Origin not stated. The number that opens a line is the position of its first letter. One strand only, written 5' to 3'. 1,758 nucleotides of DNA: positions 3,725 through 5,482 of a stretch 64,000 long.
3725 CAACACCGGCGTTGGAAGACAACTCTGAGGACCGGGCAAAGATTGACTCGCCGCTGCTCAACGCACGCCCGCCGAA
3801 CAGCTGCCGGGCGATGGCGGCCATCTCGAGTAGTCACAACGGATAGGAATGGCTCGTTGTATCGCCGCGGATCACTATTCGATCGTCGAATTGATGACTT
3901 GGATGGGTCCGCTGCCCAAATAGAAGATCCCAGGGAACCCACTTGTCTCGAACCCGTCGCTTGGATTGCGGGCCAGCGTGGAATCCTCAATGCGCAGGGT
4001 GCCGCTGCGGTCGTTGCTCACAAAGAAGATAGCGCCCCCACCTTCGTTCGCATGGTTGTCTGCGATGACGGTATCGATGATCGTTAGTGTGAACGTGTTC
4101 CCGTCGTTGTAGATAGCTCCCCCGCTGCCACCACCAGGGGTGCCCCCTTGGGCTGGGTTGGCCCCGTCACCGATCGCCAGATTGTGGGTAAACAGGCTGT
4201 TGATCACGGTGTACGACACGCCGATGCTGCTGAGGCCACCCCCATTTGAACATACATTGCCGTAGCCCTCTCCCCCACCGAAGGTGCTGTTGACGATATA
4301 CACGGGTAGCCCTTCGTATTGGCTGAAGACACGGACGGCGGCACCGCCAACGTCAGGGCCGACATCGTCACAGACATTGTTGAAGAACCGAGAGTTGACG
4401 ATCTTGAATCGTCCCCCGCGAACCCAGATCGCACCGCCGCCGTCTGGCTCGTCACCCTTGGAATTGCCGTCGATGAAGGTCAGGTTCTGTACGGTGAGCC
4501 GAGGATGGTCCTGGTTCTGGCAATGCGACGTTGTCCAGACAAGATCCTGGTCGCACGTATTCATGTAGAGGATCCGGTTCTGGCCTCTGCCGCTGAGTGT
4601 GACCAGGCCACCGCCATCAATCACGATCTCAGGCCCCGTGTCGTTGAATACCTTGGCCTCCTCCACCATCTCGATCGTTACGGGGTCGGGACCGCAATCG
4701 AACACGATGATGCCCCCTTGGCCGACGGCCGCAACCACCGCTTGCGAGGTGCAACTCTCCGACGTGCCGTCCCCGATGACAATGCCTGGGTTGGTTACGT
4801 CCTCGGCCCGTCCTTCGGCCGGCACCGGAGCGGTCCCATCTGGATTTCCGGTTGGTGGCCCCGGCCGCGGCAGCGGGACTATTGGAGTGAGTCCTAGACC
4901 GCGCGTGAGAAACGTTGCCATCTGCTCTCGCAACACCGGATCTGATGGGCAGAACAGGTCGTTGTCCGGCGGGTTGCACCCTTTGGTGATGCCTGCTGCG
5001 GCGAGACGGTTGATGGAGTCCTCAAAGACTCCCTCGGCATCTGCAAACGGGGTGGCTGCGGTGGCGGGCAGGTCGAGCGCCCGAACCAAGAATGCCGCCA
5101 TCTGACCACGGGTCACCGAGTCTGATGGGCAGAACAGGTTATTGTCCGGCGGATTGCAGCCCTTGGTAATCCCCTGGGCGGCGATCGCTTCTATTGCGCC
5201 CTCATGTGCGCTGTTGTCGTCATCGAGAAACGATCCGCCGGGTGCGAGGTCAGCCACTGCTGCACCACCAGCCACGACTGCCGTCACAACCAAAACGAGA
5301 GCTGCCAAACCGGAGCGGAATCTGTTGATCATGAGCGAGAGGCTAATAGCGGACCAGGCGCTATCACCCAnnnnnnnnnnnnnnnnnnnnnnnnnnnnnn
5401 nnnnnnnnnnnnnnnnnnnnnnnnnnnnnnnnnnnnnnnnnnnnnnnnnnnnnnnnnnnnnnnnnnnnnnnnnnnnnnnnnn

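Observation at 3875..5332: Cys-containing SLH-variant anchoring repeat (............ core) shared by two unrelated secreted enzymes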

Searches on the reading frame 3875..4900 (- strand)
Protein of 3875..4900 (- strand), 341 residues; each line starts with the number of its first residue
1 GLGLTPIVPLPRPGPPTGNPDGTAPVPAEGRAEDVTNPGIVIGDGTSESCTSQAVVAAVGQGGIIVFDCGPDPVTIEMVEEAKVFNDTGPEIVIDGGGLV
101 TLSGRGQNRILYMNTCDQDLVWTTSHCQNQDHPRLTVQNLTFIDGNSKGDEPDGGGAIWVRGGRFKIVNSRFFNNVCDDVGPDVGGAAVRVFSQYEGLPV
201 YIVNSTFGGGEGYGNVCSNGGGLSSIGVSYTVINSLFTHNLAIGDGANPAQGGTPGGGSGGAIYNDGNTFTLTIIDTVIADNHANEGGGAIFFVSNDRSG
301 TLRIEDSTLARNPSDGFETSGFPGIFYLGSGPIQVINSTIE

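Call 47: find_homologous_proteins(query=window:3875-4900:-, max_evalue=0.00001)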
Query window:3875-4900:- (341 aa): 8000 proteins with E <= 0.00001 among 8000 candidates; the best 120 are listed.
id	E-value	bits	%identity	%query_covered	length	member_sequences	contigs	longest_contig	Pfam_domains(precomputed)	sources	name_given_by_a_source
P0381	1.6e-224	763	100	100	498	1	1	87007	PF00395.26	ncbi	-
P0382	8.0e-206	701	91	94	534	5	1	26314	PF00395.26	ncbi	-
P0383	1.2e-203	694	89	94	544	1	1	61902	PF00395.26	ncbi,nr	ncbi:MAG: hypothetical protein GY788_22665 [bacterium]|nr:hypothetical protein [bacterium]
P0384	4.4e-203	692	90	94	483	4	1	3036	PF00395.26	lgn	-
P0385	1.3e-202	691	89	94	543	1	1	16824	PF00395.26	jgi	jgi:hypothetical protein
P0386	6.5e-201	685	89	100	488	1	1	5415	PF00395.26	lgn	-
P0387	5.5e-200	682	89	100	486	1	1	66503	PF00395.26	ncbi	-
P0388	9.5e-199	678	89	94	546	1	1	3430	PF00395.26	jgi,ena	-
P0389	1.7e-198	677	88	100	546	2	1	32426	PF00395.26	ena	-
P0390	3.7e-198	676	87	100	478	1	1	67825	PF00395.26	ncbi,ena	-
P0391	4.9e-198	676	88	94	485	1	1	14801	PF00395.26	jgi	jgi:hypothetical protein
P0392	1.3e-197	674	87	100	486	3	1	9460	PF00395.26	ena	-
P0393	1.4e-197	674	87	100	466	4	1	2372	PF00395.26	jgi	jgi:hypothetical protein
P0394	2.4e-197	673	87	100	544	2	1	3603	PF00395.26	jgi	jgi:hypothetical protein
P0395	1.5e-196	671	88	94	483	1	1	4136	PF00395.26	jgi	jgi:hypothetical protein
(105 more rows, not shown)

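Call 49: find_encoding_contigs(protein=P0381, flank=3000, max_places=3)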
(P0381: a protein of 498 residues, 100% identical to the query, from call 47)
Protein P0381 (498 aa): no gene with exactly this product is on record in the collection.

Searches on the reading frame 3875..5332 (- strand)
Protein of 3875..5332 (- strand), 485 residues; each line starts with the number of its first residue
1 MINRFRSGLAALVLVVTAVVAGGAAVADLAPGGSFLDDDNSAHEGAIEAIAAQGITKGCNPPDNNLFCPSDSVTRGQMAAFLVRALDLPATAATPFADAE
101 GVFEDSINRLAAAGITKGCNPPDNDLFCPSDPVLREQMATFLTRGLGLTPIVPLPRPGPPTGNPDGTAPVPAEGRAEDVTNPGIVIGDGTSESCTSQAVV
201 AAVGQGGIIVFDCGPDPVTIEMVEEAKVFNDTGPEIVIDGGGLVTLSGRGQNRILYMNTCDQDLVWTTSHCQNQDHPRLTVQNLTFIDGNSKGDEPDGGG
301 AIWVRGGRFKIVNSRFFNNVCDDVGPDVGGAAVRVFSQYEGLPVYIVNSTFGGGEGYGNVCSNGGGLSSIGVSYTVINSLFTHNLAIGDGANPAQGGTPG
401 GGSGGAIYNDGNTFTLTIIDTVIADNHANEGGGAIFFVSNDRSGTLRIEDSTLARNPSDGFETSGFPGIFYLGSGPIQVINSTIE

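Call 3: search_protein_families(library=pfam, proteins=[window:3875-5332:-], max_evalue=1)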
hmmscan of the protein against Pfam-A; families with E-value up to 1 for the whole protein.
window:3875-5332:- (485 aa): 3 families
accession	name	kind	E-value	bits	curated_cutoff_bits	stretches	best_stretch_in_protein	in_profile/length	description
PF00395.25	SLH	-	1.7e-08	34.7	20.8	2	95-139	1-44/44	S-layer homology domain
PF02415.23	Chlam_PMP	-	0.00018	21.9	20.6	1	420-436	1-17/19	Chlamydia polymorphic membrane protein (Chlamydia_PMP) repeat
PF00166.26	Cpn10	-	0.28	11.7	21.1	1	176-207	16-46/93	Chaperonin 10 Kd subunit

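Call 4: search_protein_families(library=ncbifam, proteins=[window:3875-5332:-], max_evalue=1)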
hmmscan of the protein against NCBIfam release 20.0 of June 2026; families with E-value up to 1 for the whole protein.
window:3875-5332:- (485 aa): 3 families
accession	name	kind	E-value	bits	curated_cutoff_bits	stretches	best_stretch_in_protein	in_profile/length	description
NF033190.2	inl_like_NEAT_1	exception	0.00031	19.1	1275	1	44-145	592-690/754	NEAT domain-containing leucine-rich repeat protein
NF001532.0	PRK00364.2-3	equivalog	0.13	12.3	130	1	175-227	15-63/94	co-chaperone GroES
NF001531.0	PRK00364.2-2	subfamily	0.23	11.5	96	1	175-209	16-49/94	co-chaperone GroES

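Call 61: predict_structure(alignment_id=A3)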
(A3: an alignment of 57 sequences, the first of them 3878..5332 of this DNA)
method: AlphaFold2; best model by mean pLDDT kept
length: 485 residues; sequences in the alignment: 57
mean_pLDDT: 85.3   pTM: 0.76
mean pLDDT of the five models: 85.3, 84.5, 83.9, 83.7, 80.2
residues with pLDDT >= 90: 260; 70-90: 148; 50-70: 52; < 50: 25
segments of 3 or more residues with pLDDT < 50: 22-32, 267-269, 393-399
pLDDT, mean of each block of 10 residues (from residue 1): 60 63 43 70 90 82 81 87 88 88 88 88 89 91 90 79 96 97 97 96 92 96 87 82 96 86 52 70 96 68 90 97 65 88 95 92 89 97 87 48 87 96 94 93 97 94 94 97 97
secondary structure, 60 per line:
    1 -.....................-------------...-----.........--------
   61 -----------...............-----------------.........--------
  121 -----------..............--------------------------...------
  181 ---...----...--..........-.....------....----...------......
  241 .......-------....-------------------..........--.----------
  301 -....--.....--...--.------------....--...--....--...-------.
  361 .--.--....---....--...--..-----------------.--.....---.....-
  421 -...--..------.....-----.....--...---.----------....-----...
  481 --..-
elements in order: H2-22 H44-52 E72-74 H75-86 H104-112 E132-134 H135-145 E184-186 H196-205 E207-211 E218-221 E226-228 E235-247 E255-258 E278-287 E302-305 E308-312 E315-317 E333-336 E344-347 E350-352 E367-370 E374-377 E380-382 E407-411 E415-419 E422-424 E435-439 E445-449 E452-454 E469-472 E478-480

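Call 63: fold_search(model_id=the predicted structure, library=pdb)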
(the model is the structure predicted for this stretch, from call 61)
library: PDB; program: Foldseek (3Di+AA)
matches with E <= 10: 146; with E <= 0.001: 0
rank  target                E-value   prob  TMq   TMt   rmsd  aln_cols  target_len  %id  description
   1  3pyw                  2.4e-03  1.00  0.14  0.36   7.2       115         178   28  The structure of the SLH domain from B. anthracis surface array protein at 1.8A (released 2011-04-27)
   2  4mr0_A                2.6e-03  0.84  0.23  0.24  13.2       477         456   12  Crystal structure of PfbA, a surface adhesin of Streptococcus pneumoniae (released 2014-02-05)
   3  4mr0_B                3.1e-03  0.84  0.22  0.23  14.1       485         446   11  Crystal structure of PfbA, a surface adhesin of Streptococcus pneumoniae (released 2014-02-05)
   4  7sv4                  5.2e-03  1.00  0.15  0.41   7.5       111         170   20  Crystal structure of SpaA-SLH in complex with 4,6-Pyr-beta-D-ManNAc-(1->4)-beta-D-GlcNAc-(1->3)-4,6-Pyr-beta-D-ManNAcOMe (released 2022-03-09)
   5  6bt4                  5.4e-03  1.00  0.14  0.39   7.6       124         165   26  Crystal structure of the SLH domain of Sap from Bacillus anthracis in complex with a pyruvylated SCWP unit (released 2018-03-21)
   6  3zpp                  5.7e-03  0.85  0.25  0.27  11.6       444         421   11  Structure of the Streptococcus pneumoniae surface protein and adhesin PfbA (released 2013-05-29)
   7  8bwk_B                7.4e-03  0.80  0.24  0.17  20.2       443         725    8  Metagenomic derived PL6 alginate lyase (released 2023-12-20)
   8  7sv3                  1.0e-02  1.00  0.16  0.42   7.7       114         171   20  Crystal structure of SpaA-SLH in complex with 4,6-Pyr-beta-D-ManNAc-(1->4)-beta-D-GlcNAcOMe (released 2022-03-09)
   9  8bwk_C                1.0e-02  0.75  0.24  0.18  19.5       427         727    9  Metagenomic derived PL6 alginate lyase (released 2023-12-20)
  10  3wwg_A                1.3e-02  0.30  0.16  0.15  14.3       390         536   12  Crystal structure of the N-glycan-deficient variant N448A of isopullulanase complexed with isopanose (released 2014-11-12)
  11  6cwc_B                1.6e-02  1.00  0.16  0.44   8.1       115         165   19  Crystal structure of SpaA-SLH (released 2018-08-15)
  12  7sv6                  2.2e-02  1.00  0.15  0.42   7.3       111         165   17  Crystal structure of SpaA-SLH/G46A/G109A in complex with 4,6-Pyr-beta-D-ManNAc-(1->4)-beta-D-GlcNAcOMe (released 2022-03-09)
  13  6cwr                  2.2e-02  1.00  0.16  0.43   7.6       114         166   18  Crystal structure of SpaA-SLH/G46A/G109A in complex with 4,6-Pyr-beta-D-ManNAcOMe (released 2018-08-15)
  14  5g5n_B                2.7e-02  0.60  0.23  0.30  12.8       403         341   11  Structure of the snake adenovirus 1 hexon-interlacing LH3 protein, methylmercury chloride derivative (released 2017-06-07)
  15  6cwc_A                2.9e-02  1.00  0.16  0.43   6.9       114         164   18  Crystal structure of SpaA-SLH (released 2018-08-15)
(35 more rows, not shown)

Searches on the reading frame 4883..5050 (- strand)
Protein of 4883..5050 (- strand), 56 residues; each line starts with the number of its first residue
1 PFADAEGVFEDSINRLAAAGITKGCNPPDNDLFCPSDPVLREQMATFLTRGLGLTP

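Call 6: search_protein_families(library=pfam, proteins=[window:4883-5050:-], max_evalue=10)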
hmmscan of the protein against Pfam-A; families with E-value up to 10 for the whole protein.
seq(56 aa): 1 family
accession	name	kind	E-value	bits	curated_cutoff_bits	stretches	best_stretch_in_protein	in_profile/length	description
PF00395.25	SLH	-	3.2e-05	24.3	20.8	1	1-45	1-44/44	S-layer homology domain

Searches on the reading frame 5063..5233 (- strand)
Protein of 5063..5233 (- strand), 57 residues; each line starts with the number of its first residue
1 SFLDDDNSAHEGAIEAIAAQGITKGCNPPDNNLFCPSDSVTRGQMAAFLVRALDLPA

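Call 6: search_protein_families(library=pfam, proteins=[window:5063-5233:-], max_evalue=10)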
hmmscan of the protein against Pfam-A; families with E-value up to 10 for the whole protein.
seq(57 aa): 2 families
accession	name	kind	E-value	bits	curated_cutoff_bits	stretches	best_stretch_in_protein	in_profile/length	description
PF00395.25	SLH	-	4.7e-05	23.7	20.8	1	2-46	2-44/44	S-layer homology domain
PF01207.24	Dus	-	0.083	12.4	20.4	1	17-55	71-109/311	Dihydrouridine synthase (Dus)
